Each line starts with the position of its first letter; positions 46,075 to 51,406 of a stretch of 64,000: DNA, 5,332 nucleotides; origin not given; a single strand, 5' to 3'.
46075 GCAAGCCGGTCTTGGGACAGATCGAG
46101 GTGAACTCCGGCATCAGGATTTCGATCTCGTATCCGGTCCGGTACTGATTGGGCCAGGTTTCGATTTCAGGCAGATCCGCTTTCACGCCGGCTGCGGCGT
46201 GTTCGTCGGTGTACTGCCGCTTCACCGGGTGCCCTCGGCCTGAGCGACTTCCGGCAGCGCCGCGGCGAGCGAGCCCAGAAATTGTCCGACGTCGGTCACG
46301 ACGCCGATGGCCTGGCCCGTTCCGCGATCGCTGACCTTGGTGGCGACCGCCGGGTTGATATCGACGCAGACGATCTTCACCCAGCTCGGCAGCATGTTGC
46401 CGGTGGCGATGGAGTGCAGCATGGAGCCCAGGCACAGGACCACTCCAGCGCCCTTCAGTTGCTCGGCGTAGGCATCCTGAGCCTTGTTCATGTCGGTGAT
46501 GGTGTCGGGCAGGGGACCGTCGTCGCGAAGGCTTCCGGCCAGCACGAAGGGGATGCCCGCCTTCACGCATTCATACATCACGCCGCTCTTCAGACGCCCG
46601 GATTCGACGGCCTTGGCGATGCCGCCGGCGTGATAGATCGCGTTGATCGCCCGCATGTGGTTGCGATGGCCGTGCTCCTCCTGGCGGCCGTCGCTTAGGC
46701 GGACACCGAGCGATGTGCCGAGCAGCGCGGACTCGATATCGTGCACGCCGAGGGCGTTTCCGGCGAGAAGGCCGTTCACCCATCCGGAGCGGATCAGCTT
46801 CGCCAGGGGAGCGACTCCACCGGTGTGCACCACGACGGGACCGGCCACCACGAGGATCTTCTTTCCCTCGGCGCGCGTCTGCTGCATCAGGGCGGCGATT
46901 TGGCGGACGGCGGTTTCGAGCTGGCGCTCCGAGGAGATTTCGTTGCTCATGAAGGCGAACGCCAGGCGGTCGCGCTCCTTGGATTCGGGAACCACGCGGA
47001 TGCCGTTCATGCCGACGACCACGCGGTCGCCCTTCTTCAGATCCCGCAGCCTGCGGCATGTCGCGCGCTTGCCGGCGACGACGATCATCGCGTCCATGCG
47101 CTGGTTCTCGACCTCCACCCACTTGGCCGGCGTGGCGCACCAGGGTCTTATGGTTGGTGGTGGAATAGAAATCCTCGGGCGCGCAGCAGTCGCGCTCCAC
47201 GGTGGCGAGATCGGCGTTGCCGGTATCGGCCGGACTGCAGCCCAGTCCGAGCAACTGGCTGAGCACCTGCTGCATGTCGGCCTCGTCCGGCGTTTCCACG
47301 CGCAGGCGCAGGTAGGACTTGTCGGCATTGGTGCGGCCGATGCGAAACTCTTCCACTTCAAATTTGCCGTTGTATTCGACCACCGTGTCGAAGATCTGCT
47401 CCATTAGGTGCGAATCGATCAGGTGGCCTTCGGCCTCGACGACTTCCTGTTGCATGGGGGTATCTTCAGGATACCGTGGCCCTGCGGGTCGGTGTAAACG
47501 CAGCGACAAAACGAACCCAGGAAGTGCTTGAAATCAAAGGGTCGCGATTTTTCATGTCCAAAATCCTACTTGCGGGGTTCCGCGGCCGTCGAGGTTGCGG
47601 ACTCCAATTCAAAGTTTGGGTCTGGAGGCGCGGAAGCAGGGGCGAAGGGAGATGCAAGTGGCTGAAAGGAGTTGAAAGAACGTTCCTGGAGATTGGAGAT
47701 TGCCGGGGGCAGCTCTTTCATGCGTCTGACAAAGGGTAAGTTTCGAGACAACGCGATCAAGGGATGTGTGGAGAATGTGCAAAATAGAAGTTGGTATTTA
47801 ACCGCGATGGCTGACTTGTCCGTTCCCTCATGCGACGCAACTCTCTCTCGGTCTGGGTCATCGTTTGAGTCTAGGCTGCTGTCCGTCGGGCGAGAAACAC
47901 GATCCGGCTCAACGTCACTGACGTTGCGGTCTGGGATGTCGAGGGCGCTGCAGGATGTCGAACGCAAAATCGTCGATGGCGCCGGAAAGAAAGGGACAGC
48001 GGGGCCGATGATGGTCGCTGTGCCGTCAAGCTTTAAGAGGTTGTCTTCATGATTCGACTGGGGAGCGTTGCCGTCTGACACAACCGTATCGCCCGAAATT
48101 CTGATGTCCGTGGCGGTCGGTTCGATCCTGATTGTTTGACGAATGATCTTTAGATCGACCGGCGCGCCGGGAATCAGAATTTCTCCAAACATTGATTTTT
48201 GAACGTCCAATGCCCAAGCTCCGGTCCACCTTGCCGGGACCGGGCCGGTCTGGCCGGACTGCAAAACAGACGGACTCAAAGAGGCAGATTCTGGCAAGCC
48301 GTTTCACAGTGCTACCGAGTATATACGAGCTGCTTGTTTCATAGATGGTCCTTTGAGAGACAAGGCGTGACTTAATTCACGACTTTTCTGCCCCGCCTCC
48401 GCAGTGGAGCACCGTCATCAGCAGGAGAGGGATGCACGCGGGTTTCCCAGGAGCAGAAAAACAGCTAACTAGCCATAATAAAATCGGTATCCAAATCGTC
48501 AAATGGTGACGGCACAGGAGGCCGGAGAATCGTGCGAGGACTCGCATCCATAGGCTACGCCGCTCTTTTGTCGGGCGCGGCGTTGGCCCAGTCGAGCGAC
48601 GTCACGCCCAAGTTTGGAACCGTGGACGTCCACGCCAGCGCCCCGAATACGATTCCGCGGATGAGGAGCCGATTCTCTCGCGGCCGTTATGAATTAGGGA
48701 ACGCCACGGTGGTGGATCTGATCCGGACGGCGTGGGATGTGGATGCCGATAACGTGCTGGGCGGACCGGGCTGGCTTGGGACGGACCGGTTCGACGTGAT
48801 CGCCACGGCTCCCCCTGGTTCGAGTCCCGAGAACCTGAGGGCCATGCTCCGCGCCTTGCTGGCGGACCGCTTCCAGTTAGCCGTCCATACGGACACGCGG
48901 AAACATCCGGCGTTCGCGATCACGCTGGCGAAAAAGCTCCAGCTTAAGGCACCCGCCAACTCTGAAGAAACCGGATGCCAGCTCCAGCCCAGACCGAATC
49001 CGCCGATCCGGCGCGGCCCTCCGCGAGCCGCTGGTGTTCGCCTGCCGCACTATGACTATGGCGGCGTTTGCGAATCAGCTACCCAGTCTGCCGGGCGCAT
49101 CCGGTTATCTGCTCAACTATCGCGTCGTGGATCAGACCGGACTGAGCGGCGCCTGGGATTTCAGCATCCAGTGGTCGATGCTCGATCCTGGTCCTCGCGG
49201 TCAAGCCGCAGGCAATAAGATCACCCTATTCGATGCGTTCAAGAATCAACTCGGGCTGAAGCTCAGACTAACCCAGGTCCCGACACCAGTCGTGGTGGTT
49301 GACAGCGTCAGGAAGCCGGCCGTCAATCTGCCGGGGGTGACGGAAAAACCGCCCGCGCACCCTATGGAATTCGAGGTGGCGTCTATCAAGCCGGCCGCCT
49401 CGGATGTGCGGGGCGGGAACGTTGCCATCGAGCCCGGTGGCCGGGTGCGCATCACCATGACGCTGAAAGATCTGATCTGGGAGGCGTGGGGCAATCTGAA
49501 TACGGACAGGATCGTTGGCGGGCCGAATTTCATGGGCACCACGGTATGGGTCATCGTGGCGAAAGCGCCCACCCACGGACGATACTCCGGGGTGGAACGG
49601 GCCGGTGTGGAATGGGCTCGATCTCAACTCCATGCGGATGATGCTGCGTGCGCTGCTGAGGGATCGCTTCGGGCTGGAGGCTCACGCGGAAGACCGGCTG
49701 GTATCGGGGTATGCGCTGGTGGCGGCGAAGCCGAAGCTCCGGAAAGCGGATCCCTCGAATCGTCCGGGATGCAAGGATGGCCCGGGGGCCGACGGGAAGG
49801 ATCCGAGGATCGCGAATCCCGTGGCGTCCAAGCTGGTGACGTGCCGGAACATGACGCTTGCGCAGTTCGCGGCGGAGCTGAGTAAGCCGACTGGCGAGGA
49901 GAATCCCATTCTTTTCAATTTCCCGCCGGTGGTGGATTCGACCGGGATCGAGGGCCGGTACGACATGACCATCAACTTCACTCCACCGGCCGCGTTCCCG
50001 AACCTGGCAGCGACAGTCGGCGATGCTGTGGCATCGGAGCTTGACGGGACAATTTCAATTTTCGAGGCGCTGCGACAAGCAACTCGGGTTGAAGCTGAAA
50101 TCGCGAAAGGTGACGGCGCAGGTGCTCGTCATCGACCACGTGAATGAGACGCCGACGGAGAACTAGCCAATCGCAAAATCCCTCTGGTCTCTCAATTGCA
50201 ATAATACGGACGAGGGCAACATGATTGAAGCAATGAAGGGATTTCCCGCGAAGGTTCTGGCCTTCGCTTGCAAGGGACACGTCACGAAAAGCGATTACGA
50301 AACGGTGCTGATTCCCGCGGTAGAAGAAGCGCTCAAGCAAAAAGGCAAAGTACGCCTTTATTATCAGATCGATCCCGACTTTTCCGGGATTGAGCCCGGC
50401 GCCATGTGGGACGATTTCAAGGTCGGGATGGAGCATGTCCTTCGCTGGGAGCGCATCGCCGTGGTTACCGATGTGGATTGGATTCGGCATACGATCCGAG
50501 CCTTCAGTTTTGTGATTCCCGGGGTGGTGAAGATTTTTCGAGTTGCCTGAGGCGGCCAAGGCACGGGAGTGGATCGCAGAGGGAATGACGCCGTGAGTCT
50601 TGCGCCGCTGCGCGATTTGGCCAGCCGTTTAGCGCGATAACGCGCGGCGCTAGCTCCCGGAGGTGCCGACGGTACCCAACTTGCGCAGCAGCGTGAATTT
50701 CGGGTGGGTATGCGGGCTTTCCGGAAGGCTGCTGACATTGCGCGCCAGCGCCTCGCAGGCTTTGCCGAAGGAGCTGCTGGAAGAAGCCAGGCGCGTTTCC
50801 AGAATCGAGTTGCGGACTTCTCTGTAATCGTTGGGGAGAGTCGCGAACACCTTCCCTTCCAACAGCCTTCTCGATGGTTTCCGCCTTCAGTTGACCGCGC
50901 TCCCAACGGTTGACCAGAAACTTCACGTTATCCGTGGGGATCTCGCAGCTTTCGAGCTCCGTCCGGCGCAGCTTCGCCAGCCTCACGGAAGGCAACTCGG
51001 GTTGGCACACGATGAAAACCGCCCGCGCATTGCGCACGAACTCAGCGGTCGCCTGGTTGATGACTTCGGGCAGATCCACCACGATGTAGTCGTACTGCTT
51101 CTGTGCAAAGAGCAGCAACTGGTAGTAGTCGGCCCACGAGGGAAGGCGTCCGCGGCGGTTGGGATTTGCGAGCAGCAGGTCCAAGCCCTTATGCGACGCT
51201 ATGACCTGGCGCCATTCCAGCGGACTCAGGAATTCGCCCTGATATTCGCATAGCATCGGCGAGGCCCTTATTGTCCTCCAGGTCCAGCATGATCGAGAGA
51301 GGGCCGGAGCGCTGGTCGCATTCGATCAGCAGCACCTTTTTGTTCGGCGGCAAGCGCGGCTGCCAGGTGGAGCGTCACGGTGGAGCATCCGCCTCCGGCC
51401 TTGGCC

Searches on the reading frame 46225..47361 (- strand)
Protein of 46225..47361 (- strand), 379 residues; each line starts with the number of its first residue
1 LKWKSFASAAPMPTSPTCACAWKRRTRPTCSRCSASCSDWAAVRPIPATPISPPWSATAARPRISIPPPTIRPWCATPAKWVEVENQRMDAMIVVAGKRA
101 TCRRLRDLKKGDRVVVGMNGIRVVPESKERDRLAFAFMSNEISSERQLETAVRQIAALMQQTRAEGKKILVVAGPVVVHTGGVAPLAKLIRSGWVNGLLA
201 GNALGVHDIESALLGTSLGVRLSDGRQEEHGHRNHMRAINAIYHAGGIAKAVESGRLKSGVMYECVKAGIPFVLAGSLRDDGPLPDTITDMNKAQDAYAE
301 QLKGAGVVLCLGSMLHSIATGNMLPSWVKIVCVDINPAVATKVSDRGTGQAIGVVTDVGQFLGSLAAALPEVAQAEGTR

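Call 32: search_protein_families(library=ncbifam, proteins=[window:46225-47361:-], max_evalue=0.001)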
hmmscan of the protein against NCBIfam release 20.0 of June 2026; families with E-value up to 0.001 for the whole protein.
window:46225-47361:- (379 aa): 4 families
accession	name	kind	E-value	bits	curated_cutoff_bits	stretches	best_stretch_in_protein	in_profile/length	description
TIGR00300.1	TIGR00300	equivalog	2.1e-126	422.1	410.8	1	79-368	110-403/407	ornithine cyclodeaminase, nickel-pincer nucleotide-dependent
NF052231.1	bifunc_ArgZ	exception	1.4e-115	387.1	1025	1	79-368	394-691/696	bifunctional arginine dihydrolase/ornithine cyclodeaminase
NF052526.1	ODC_var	equivalog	5e-74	249.3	440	1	79-369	53-361/364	putative NPN-dependent ornithine cyclodeaminase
NF052581.1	GSU2086_dom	subfamily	7.7e-08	32.2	250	1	147-218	43-114/301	GSU2086 family protein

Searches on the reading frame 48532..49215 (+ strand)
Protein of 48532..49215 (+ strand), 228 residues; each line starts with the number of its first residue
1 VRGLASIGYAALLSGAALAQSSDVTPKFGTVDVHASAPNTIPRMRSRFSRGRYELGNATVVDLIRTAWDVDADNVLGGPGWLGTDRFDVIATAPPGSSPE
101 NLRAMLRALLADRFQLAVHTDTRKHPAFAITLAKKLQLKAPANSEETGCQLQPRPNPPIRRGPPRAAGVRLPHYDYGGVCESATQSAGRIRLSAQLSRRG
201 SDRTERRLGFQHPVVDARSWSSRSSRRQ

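Call 54: search_protein_families(library=pfam, proteins=[window:48532-49215:+], max_evalue=0.001)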
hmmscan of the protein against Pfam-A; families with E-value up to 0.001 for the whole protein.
window:48532-49215:+ (228 aa): 1 family
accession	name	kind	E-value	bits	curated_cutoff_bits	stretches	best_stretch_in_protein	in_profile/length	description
PF12543.13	DUF3738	-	1.7e-23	84.1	22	1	62-162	2-105/190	Protein of unknown function (DUF3738)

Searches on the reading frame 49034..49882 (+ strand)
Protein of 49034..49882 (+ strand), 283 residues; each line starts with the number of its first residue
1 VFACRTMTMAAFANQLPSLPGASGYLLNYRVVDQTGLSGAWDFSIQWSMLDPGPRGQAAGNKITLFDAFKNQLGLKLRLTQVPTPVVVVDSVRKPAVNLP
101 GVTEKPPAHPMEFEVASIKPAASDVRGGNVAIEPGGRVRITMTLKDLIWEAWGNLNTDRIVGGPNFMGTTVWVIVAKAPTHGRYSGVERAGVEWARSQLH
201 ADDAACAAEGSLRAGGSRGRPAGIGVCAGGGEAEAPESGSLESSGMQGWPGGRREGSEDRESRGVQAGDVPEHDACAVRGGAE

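Call 32: search_protein_families(library=ncbifam, proteins=[window:49034-49882:+], max_evalue=0.001)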
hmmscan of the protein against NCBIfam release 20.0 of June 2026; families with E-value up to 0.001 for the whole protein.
window:49034-49882:+ (283 aa): 1 family
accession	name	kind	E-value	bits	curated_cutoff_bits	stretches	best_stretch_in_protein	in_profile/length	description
TIGR03435.1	Soli_TIGR03435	paralog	3.8e-32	111.9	40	2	2-98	144-241/241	TIGR03435 family protein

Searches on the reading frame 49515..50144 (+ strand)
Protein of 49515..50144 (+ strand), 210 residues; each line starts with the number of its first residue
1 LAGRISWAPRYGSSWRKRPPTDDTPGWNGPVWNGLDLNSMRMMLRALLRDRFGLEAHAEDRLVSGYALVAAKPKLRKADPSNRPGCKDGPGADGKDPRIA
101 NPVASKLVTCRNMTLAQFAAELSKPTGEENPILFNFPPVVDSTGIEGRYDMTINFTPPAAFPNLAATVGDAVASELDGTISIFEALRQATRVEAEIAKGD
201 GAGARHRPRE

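Call 54: search_protein_families(library=pfam, proteins=[window:49515-50144:+], max_evalue=0.001)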
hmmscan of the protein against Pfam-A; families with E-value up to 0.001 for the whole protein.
window:49515-50144:+ (210 aa): 1 family
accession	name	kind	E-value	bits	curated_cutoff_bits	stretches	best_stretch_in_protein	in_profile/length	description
PF12543.13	DUF3738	-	2.7e-24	86.7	22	1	37-188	41-169/190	Protein of unknown function (DUF3738)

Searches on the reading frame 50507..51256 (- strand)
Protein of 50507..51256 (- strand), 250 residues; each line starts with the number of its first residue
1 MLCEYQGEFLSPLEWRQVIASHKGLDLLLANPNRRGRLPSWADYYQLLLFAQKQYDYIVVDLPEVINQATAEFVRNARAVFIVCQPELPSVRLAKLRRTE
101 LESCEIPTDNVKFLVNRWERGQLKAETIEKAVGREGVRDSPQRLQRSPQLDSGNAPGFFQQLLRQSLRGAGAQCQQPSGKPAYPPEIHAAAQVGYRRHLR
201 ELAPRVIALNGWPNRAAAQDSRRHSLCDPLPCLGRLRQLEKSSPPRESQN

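Call 32: search_protein_families(library=ncbifam, proteins=[window:50507-51256:-], max_evalue=0.001)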
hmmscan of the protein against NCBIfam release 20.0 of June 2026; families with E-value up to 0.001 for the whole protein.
window:50507-51256:- (250 aa): 3 families
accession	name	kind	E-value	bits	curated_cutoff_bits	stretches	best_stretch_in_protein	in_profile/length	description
TIGR03815.1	CpaE_hom_Actino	equivalog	2.6e-08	33.4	154.45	1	10-154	179-319/340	septum site-determining protein Ssd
TIGR01968.1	minD_bact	equivalog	3.4e-07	29.9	212.9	1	47-125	104-180/261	septum site-determining protein MinD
NF041546.1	ParA_partition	equivalog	0.0004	20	180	1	51-138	73-162/203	ParA family partition ATPase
